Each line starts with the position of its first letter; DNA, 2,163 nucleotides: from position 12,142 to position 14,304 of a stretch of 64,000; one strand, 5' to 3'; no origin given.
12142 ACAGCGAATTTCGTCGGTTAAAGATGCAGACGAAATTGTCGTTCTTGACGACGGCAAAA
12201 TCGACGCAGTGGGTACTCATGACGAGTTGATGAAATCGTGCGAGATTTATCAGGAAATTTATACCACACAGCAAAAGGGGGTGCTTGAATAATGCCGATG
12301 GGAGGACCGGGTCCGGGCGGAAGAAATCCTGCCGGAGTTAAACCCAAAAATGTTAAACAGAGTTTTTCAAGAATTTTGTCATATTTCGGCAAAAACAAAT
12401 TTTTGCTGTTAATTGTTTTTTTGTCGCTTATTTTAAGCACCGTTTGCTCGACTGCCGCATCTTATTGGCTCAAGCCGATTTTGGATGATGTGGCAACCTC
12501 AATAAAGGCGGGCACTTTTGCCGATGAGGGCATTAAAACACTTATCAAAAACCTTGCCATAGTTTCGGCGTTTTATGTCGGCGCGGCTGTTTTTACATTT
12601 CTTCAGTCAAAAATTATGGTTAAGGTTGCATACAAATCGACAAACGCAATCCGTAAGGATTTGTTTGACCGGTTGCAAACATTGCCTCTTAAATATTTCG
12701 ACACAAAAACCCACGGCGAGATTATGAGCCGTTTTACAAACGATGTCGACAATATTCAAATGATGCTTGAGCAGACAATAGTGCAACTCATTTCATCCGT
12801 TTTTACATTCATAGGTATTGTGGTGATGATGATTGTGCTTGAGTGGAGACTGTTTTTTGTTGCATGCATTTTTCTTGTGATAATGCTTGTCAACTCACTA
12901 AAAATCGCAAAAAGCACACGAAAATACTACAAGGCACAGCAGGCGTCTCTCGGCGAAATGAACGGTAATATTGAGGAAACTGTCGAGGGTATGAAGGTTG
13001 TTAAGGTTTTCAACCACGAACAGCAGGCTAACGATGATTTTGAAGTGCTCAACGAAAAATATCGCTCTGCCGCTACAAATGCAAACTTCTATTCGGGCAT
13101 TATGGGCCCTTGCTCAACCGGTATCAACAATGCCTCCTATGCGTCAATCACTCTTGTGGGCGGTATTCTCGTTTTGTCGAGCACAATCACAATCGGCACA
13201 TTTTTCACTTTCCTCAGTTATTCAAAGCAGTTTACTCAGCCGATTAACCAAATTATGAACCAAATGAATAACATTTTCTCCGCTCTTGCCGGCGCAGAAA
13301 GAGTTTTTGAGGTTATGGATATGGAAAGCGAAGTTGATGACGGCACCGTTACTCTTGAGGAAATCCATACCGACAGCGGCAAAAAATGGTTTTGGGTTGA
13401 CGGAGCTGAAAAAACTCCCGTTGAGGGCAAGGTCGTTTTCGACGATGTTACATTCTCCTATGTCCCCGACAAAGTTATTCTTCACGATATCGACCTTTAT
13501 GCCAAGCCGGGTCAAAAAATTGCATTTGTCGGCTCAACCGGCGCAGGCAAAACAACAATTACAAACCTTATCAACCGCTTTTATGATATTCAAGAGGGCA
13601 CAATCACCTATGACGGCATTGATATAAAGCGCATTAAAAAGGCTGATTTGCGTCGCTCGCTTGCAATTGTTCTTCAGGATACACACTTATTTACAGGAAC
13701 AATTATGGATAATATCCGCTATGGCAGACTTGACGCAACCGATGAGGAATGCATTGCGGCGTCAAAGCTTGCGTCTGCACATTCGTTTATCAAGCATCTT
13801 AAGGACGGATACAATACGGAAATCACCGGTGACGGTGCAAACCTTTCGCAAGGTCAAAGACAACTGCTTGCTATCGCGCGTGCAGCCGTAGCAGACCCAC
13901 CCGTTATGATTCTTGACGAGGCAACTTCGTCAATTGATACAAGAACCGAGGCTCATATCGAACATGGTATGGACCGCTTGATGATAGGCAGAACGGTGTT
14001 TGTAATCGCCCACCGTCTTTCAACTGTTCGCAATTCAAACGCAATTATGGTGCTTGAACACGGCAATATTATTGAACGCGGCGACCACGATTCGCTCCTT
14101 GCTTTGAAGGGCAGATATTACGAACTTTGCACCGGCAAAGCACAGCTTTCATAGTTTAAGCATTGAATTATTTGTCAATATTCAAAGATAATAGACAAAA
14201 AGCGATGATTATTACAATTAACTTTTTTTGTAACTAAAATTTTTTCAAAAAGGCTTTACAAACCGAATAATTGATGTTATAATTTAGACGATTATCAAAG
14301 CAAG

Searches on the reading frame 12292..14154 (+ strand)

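Call 57: search_protein_families(library=pfam, proteins=[window:12292-14154:+], max_evalue=0.00001)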
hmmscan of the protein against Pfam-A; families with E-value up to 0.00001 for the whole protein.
window:12292-14154:+ (620 aa): 2 families
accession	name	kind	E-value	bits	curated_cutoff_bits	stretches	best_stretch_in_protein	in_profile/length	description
PF00664.28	ABC_membrane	-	6.5e-61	206.9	28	1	39-317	1-273/274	ABC transporter transmembrane region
PF00005.33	ABC_tran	-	9e-30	104.5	25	1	397-546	1-137/137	ABC transporter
